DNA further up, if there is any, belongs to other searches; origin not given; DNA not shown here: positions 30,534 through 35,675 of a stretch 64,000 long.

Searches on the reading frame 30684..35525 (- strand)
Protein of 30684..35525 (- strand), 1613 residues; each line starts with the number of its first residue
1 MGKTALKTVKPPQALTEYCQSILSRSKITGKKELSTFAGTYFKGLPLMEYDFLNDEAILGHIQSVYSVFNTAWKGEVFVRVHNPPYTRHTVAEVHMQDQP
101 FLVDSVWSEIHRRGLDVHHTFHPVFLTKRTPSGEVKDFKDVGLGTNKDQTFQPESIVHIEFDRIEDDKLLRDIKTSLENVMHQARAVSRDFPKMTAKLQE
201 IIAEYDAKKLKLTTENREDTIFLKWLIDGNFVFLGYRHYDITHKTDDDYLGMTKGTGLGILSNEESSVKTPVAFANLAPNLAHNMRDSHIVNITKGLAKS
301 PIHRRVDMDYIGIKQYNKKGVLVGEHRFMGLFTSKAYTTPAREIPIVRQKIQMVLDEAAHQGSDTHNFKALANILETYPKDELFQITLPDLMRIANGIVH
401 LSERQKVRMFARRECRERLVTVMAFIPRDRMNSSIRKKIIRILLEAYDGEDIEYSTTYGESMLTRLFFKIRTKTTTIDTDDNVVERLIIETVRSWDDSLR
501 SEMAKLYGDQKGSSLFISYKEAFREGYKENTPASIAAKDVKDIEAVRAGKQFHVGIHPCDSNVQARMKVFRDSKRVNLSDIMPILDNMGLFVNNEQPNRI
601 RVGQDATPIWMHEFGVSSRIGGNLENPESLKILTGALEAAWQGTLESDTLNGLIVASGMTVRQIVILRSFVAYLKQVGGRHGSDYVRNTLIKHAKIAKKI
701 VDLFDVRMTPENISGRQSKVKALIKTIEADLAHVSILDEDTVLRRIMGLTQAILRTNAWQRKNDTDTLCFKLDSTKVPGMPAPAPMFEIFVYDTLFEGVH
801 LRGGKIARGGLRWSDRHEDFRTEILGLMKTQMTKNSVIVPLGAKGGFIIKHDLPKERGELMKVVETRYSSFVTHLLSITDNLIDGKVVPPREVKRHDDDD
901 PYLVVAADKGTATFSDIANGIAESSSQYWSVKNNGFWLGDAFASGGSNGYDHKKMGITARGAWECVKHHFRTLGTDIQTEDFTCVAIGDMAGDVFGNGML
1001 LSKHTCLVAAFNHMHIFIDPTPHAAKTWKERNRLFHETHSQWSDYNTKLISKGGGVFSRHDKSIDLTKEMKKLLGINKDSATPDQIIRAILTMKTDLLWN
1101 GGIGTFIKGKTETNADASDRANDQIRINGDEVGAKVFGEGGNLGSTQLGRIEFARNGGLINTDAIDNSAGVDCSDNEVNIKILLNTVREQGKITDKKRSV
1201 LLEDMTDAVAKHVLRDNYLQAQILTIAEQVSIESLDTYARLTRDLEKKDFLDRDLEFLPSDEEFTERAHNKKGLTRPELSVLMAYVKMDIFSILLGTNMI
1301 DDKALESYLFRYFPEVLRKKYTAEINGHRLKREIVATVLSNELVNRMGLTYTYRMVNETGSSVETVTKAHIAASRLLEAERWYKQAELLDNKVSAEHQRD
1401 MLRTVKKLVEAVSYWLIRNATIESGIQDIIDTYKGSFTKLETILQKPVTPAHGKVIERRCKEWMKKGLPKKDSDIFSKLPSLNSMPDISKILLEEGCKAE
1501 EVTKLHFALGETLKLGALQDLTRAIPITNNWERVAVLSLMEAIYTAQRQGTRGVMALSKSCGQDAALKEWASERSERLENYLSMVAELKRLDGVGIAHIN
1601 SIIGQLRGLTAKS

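Call 13: search_protein_families(library=pfam, proteins=[window:30684-35525:-], max_evalue=0.001)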
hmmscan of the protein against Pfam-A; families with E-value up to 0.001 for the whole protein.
window:30684-35525:- (1613 aa): 8 families
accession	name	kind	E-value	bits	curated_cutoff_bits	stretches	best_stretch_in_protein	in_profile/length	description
PF05088.18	Bac_GDH_CD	-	1.5e-235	782.9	22.8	1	727-1226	2-496/497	Bacterial NAD-glutamate dehydrogenase, catalytic domain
PF21074.2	GDH_C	-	1e-86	291.7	26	1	1271-1606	1-337/339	Glutamate dehydrogenase, C-terminal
PF21075.3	GDH_ACT1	-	1.8e-25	89.8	23.7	1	37-177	1-144/144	Glutamate dehydrogenase, ACT1 domain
PF21078.2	GDH_HM3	-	5.4e-19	68.5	24.6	1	645-710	1-66/66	Glutamate dehydrogenase, helical motif 3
PF21073.2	GDH_HM1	-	6.6e-19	68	21.2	1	344-404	1-60/60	Glutamate dehydrogenase, helical motif 1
PF21076.3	GDH_ACT2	-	1.1e-18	68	22.8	1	408-496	1-90/90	Glutamate dehydrogenase, ACT2 domain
PF21077.3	GDH_ACT3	-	6.4e-14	51.9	22.2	1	563-622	15-73/80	Glutamate dehydrogenase, ACT3 domain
PF21079.2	GDH_HM2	-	4.6e-09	36.6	21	1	504-545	3-44/45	Glutamate dehydrogenase, helical motif 2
